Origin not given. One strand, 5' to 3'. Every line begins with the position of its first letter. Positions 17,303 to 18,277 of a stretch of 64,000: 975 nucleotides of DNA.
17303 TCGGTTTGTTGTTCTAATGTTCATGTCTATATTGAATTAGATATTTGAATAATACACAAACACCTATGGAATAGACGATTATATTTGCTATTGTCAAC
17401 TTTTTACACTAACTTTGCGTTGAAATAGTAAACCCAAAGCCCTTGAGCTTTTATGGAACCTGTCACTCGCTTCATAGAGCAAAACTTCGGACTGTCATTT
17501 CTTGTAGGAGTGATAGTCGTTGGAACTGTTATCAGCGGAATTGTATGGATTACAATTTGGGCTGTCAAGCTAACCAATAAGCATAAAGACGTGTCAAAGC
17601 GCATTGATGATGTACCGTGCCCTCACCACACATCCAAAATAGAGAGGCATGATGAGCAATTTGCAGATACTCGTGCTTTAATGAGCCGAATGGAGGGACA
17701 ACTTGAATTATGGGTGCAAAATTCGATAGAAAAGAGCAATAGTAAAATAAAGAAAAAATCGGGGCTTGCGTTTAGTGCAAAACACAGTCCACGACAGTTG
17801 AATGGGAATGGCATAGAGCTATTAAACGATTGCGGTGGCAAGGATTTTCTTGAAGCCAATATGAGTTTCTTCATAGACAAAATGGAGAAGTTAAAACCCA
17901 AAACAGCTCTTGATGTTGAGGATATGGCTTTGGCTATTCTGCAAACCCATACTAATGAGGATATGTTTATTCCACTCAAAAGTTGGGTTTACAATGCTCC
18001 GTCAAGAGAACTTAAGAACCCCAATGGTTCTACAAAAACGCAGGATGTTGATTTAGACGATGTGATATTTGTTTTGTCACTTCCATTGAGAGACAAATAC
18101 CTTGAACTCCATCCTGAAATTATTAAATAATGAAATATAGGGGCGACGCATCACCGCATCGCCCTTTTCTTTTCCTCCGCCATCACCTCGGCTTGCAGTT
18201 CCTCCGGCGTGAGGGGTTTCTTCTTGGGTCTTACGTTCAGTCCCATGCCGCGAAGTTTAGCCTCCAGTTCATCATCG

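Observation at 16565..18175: Opposite-strand, AT-rich, self-promoted membrane-protein cassette inserted between the tail chaperone (G/GT) and tape-measure genes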

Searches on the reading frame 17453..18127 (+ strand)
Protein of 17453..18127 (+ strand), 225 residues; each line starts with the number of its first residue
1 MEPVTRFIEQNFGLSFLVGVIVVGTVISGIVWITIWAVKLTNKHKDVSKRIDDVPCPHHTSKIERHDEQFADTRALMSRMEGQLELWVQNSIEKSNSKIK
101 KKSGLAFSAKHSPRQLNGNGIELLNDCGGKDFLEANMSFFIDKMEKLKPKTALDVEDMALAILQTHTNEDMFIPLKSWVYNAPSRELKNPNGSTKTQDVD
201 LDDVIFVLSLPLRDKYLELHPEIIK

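Call 5: search_protein_families(library=pfam, proteins=[window:17453-18127:+], max_evalue=1)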
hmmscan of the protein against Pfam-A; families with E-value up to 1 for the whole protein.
window:17453-18127:+ (225 aa): 0 families

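Call 6: search_protein_families(library=phrogs, proteins=[window:17453-18127:+], max_evalue=1)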
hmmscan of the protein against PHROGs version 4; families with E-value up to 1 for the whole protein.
window:17453-18127:+ (225 aa): 2 families
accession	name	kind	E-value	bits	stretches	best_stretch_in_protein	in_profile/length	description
phrog_34171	-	unknown function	0.011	17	1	22-84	2-64/86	-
phrog_38738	-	unknown function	0.18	13.1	0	16-54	8-46/99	-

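Call 7: search_protein_families(library=padloc, proteins=[window:17453-18127:+], max_evalue=1)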
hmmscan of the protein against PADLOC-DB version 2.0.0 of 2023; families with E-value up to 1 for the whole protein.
window:17453-18127:+ (225 aa): 0 families

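Call 9: search_dna_similar(query=window:17453-18127:+, collection=phages, mode=protein, max_evalue=0.01)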
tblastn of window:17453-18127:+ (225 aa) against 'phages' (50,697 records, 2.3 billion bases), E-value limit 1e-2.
Records with a match: 1; places in all: 1; records where one place covers at least 80% of the query: 0.
Best place of each record, by identity: <60% 1.
By first word of the organism name: Megaira 1.
By host as written in the record: Candidatus Megaira polyxenophila 1.
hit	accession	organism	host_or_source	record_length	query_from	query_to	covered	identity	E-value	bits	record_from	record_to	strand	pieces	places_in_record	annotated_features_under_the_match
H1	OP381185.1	Megaira polyxenophila phage MAnkyphage_25.80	Candidatus Megaira polyxenophila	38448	112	214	46%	28.2%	2e-3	45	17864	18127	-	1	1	hypothetical protein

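Call 12: find_related_loci(query=window:17453-18127:+, collection=viral_contigs, flank=8000)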
Query window:17453-18127:+ (225 aa) in viral_contigs; peptide patterns used: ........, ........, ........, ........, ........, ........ (x = any residue, [..] = any of these).
5 stretches matched a pattern, but none encodes a relative of the query by tblastn (E <= 1e-3).

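Call 17: find_homologous_proteins(query=window:17453-18127:+, max_evalue=0.001)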
Query window:17453-18127:+ (225 aa): 101 proteins with E <= 0.001 among 249 candidates.
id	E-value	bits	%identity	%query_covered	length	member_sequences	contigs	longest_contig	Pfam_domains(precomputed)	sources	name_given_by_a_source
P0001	2.0e-136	470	92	100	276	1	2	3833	-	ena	-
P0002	2.5e-136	470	92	100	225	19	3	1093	-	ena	-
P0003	2.8e-131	453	91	100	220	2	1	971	-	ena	-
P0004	5.3e-131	453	88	100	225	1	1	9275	-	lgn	-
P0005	1.5e-126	438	86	100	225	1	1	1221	-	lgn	-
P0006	9.0e-116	403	78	100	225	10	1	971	-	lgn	-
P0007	2.6e-115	401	76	100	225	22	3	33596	-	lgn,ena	-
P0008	6.6e-114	397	76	100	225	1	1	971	-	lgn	-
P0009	2.2e-103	362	72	100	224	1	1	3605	-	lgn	-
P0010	1.1e-102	360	72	100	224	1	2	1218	-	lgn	-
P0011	1.8e-102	359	72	100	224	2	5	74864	-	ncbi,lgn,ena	-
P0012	4.3e-99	348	73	100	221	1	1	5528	-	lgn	-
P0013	1.0e-97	344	76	92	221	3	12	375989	-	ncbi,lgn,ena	-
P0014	4.9e-97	341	67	100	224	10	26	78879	-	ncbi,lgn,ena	-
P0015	2.5e-95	336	65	100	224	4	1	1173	-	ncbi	-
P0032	5.1e-78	279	55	100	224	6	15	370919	-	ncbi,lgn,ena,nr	ncbi:MAG: hypothetical protein HDS17_01995 [Bacteroides sp.]|nr:hypothetical protein [Bacteroides sp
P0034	7.1e-73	262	62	78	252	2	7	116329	-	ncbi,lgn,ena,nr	ncbi:MAG: hypothetical protein HDS98_00465 [Bacteroidales bacterium]|nr:hypothetical protein [Bacter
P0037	3.3e-69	250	56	78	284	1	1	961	PF10805.15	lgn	-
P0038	9.8e-68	246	56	78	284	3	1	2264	PF10805.15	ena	-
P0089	7.9e-27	112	36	92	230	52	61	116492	-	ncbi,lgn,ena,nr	nr:MAG TPA: hypothetical protein [Caudoviricetes sp.]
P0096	4.8e-23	100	35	81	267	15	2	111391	PF10805.15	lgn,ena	-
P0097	2.9e-22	97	35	81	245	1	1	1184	PF10805.15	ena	-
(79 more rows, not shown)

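Call 18: find_encoding_contigs(protein=P0013, flank=8000, max_places=4)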
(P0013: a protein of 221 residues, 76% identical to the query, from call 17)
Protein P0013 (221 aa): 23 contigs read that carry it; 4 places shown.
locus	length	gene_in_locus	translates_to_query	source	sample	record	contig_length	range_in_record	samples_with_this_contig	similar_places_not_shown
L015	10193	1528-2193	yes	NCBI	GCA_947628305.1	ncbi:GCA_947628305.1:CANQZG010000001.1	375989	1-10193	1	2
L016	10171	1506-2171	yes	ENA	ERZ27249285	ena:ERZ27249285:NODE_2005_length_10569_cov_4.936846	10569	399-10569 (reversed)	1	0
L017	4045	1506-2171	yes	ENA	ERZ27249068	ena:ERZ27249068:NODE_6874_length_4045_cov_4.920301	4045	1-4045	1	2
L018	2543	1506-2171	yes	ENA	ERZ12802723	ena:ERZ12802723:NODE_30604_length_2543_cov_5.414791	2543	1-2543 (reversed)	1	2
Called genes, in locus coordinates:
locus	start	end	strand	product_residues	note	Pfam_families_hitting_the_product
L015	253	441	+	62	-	PF00893:Multi_Drug_Res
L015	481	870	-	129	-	PF00376:MerR, PF13411:MerR_1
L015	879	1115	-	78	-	-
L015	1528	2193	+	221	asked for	-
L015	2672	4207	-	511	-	PF22848:ASD1_dom, PF06964:Alpha-L-AF_C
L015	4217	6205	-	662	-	PF02018:CBM_4_9, PF22848:ASD1_dom, PF06964:Alpha-L-AF_C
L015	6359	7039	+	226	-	-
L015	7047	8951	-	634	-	PF00270:DEAD, PF00271:Helicase_C, PF16124:RecQ_Zn_bind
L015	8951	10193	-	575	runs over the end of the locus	PF01368:DHH, PF02272:DHHA1, PF17768:RecJ_OB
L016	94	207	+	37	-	-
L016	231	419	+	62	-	PF00893:Multi_Drug_Res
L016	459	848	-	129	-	PF00376:MerR, PF13411:MerR_1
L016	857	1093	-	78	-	-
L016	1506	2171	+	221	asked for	-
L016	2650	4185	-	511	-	PF22848:ASD1_dom, PF06964:Alpha-L-AF_C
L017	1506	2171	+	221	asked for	-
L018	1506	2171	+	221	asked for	-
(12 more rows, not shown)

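Call 19: find_encoding_contigs(protein=P0089, flank=8000, max_places=5)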
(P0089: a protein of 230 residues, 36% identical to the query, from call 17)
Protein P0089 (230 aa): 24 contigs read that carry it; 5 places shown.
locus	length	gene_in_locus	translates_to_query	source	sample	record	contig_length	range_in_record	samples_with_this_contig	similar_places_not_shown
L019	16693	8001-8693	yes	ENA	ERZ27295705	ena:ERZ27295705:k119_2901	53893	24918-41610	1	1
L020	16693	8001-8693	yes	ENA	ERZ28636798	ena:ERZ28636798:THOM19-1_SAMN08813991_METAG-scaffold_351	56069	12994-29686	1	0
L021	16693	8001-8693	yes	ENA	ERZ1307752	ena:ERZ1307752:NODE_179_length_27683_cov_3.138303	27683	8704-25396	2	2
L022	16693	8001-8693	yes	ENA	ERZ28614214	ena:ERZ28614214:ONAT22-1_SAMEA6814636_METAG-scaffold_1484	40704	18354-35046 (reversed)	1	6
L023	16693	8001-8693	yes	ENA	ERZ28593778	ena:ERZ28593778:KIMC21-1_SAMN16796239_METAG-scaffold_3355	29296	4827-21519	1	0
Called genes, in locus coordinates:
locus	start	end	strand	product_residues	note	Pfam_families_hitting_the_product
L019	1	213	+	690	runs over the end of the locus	PF00665:rve (faint)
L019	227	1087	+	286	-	PF13401:AAA_22, PF07728:AAA_5 (weak)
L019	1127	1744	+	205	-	-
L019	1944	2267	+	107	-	PF14359:DUF4406, PF05014:Nuc_deoxyrib_tr (weak)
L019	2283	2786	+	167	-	-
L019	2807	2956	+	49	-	-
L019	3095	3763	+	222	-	PF11363:DUF3164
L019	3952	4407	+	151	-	-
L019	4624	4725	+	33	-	-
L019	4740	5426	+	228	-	PF04383:KilA-N (weak)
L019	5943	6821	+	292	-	PF04383:KilA-N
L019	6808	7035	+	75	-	-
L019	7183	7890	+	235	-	PF01936:NYN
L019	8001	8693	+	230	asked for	-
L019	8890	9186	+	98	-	-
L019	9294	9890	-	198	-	PF05069:Phage_tail_S (faint)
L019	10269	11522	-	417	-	PF04233:Phage_Mu_F, PF18451:CdiA_C (weak)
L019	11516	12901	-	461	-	PF06074:Portal_Mu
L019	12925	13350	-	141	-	PF07030:Phage_Mu_Gp36 (weak)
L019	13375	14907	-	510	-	-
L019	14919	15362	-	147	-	PF13384:HTH_23 (weak), PF01381:HTH_3 (weak), PF07037:YfeC-like (weak)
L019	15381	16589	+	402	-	PF00574:CLP_protease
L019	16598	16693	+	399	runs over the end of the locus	-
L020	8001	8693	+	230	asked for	-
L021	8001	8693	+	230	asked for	-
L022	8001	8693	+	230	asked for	-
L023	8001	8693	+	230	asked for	-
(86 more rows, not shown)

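Call 27: predict_structure(alignment_id=A1)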
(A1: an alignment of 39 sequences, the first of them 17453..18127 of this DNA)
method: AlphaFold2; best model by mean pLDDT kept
length: 225 residues; sequences in the alignment: 39
mean_pLDDT: 84.9   pTM: 0.62
mean pLDDT of the five models: 84.9, 84.7, 83.4, 82.8, 82.0
residues with pLDDT >= 90: 105; 70-90: 85; 50-70: 35; < 50: 0
segments of 3 or more residues with pLDDT < 50: none
pLDDT, mean of each block of 10 residues (from residue 1): 56 67 84 84 63 61 82 89 83 84 85 87 95 97 94 93 94 96 89 90 96 96 87
secondary structure, 60 per line:
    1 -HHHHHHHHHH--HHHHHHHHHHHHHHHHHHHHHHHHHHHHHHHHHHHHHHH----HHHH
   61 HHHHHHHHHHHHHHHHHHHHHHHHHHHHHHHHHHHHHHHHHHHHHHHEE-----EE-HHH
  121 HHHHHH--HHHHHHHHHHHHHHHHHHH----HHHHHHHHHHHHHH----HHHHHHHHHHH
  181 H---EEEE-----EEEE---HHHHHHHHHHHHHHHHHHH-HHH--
elements in order: H2-11 H14-52 H57-107 H118-126 H129-147 H152-165 H170-181 E185-188 E194-197 H201-219

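Call 33: fold_search(model_id=the predicted structure, library=pdb)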
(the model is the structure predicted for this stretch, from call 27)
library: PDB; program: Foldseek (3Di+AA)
matches with E <= 10: 439; with E <= 0.001: 0
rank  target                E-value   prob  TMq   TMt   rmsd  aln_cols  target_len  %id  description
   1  8b6h_DC               5.2e-01  0.07  0.14  0.07  32.0       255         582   10  Cryo-EM structure of cytochrome c oxidase dimer (complex IV) from respiratory supercomplex of Tetrahymena thermophila (released 2023-03-29)
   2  5kww                  7.4e-01  0.06  0.11  0.07  18.9       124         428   10  Crystal Structure of Inhibitor JNJ-53718678 In Complex with Prefusion RSV F Glycoprotein (released 2017-08-02)
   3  3lfk_D                8.4e-01  0.10  0.13  0.22  10.6        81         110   22  A reported archaeal mechanosensitive channel is a structural homolog of MarR-like transcriptional regulators (released 2010-04-14)
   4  2wpv_C                8.4e-01  0.08  0.12  0.10  13.1       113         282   13  Crystal structure of S. cerevisiae Get4-Get5 complex (released 2010-01-26)
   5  7xge_H                9.4e-01  0.13  0.17  0.25  14.5       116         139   12  Crystal structure of MCL-1 in complex with computationally designed inhibitor protein (released 2022-07-20)
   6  3seo_B                9.4e-01  0.09  0.15  0.15  15.5       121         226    7  Crystal structure of VopL C terminal domain (released 2011-08-31)
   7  5ea3                  1.0e+00  0.05  0.12  0.07  17.5       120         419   13  Crystal Structure of Inhibitor JNJ-2408068 in Complex with Prefusion RSV F Glycoprotein (released 2015-12-09)
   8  8wz5_A                1.0e+00  0.05  0.12  0.07  18.2       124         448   10  Cryo-EM structure of prefusion-stabilized RSV F (DS-Cav1 sc9-10 strain: B18537) in complex with humanized nAb 5B11 (released 2024-11-13)
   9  9cpn_C                1.1e+00  0.12  0.17  0.09  14.6       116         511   12  Structural basis of BAK sequestration by MCL-1 and consequences for apoptosis initiation (released 2025-06-04)
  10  4hw4_A                1.1e+00  0.11  0.17  0.23  14.4       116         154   12  Discovery of potent Mcl-1 inhibitors using fragment-based methods and structure-based design (released 2013-01-09)
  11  6oe5_A                1.1e+00  0.05  0.12  0.11  17.0       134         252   13  Splayed open prefusion RSV F captured by CR9501 and motavizumab Fabs (released 2019-04-17)
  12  8w3g                  1.2e+00  0.05  0.11  0.07  18.1       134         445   10  Crystal structure of prefusion-stabilized RSV F protein UFCR1(1TD0) (released 2025-01-15)
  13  8ydl_A                1.2e+00  0.04  0.12  0.07  18.2       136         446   11  Crystal structure of single-chain dimer for RSV F protein (released 2025-08-20)
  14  8p4k_A                1.3e+00  0.06  0.11  0.05   9.4        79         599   10  Vaccinia Virus palisade layer A10 trimer (released 2024-01-17)
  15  7lue_A                1.3e+00  0.04  0.12  0.07  18.3       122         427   12  Prefusion RSV F glycoprotein bound by neutralizing site V-directed antibody ADI-14442 (released 2021-06-16)
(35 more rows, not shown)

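Call 65: find_encoding_contigs(protein=P0032, flank=7000, max_places=4)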
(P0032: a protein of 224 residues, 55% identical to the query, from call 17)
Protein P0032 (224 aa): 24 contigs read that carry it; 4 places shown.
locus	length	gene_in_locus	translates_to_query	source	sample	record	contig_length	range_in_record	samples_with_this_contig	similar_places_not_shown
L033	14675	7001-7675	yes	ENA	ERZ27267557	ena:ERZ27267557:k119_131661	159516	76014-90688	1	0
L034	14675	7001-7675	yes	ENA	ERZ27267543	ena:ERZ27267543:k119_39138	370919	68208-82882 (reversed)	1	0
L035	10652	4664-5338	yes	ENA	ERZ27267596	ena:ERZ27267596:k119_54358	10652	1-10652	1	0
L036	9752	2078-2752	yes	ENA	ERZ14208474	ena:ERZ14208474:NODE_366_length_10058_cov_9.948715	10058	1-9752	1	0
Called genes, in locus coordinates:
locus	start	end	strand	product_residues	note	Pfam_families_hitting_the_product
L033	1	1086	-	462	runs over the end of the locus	PF08534:Redoxin, PF00085:Thioredoxin, PF00578:AhpC-TSA, PF13905:Thioredoxin_8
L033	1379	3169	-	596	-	PF13424:TPR_12 (faint), PF17874:TPR_MalT (faint), PF12833:HTH_18, PF00165:HTH_AraC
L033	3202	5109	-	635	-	PF00009:GTP_EFTU, PF03144:GTP_EFTU_D2, PF00679:EFG_C, PF06421:LepA_C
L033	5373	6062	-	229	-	PF00300:His_Phos_1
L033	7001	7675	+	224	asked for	-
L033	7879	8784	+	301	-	PF00483:NTP_transferase, PF12804:NTP_transf_3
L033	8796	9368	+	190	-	PF00908:dTDP_sugar_isom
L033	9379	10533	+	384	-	PF00465:Fe-ADH, PF13685:Fe-ADH_2, PF25137:ADH_Fe_C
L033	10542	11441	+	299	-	PF01370:Epimerase, PF02719:Polysacc_synt_2 (faint), PF04321:RmlD_sub_bind, PF16363:GDP_Man_Dehyd, PF07993:NAD_binding_4 (weak)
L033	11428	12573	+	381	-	PF00106:adh_short (faint), PF01073:3Beta_HSD, PF01370:Epimerase, PF02719:Polysacc_synt_2, PF04321:RmlD_sub_bind, PF07993:NAD_binding_4, PF08659:KR (faint), PF16363:GDP_Man_Dehyd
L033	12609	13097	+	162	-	PF03852:Vsr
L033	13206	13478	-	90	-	PF06769:YoeB_toxin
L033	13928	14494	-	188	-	PF01613:Flavin_Reduct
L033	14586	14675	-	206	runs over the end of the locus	-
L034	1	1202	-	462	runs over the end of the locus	PF08534:Redoxin, PF00085:Thioredoxin, PF00578:AhpC-TSA, PF13905:Thioredoxin_8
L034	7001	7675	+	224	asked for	-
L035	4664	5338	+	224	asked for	-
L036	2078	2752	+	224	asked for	-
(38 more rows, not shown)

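Call 70: search_protein_families(library=pfam, proteins=[P0038, P0096, P0089, P0034], max_evalue=0.1)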
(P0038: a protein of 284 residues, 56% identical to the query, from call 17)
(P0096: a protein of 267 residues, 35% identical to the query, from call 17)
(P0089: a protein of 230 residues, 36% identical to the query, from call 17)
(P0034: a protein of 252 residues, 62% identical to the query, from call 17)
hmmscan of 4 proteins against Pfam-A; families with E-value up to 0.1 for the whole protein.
P0038 (284 aa): 3 families
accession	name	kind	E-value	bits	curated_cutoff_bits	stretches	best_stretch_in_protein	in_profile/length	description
PF12841.12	YvrJ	-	0.024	14.7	29.5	0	138-149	15-26/36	YvrJ protein family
PF23831.1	DUF7201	-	0.065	13.4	27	0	40-102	29-96/142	Coiled-coil region of unknown function (DUF7201)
PF02601.20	Exonuc_VII_L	-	0.067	13.1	35.9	0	36-165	148-263/315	Exonuclease VII, large subunit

P0096 (267 aa): 4 families
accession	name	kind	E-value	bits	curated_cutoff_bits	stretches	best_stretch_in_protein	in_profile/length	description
PF10805.13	DUF2730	-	4e-06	27.3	24.9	1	82-145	28-86/102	Protein of unknown function (DUF2730)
PF00558.24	Vpu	-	0.021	15.1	24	1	9-78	1-63/81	Vpu protein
PF11304.13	DUF3106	-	0.061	14.2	24.3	0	37-106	28-89/104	Protein of unknown function (DUF3106)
PF06305.16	LapA_dom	-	0.094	13.1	28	0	11-37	16-42/64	Lipopolysaccharide assembly protein A domain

P0089 (230 aa): 0 families

P0034 (252 aa): 3 families
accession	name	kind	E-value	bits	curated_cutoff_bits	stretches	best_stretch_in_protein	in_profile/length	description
PF23991.1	DUF7310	-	0.017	16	40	0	35-83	3-56/83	Coiled-coil region of unknown function (DUF7310)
PF10960.13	Holin_BhlA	-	0.037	14.4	22.6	0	86-129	28-69/70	BhlA holin family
PF25399.1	DeaD_dimer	-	0.049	14.1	23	0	164-202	25-63/67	RNA helicase DeaD dimerization domain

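Call 82: search_solved_structures(query=A1, max_evalue=1)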
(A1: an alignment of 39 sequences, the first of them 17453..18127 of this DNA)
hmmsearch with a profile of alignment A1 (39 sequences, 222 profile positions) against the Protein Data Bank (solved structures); distinct sequences matched with E-value up to 1: 6.
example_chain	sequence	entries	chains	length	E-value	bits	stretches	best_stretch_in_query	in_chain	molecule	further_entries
4k3x_B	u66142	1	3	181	0.17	14.5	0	121-180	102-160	Hemagglutinin HA2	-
6ugm_X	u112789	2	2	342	0.23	14.1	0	53-105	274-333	Spp1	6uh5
6w6l_6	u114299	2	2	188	0.48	13.1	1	16-80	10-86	Calcium load-activated calcium channel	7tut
2xzr_A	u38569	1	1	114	0.73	12.5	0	43-99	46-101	IMMUNOGLOBULIN-BINDING PROTEIN EIBD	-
7dsd_A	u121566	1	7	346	0.87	12.2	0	4-65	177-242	Calcium homeostasis modulator 1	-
6lyg_A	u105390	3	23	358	0.94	12.1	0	4-65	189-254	Calcium homeostasis modulator 1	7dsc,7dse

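Call 83: search_protein_families(library=ncbifam, proteins=[window:17453-18127:+], max_evalue=0.1)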
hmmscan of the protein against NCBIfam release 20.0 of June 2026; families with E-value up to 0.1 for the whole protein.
window:17453-18127:+ (225 aa): 0 families
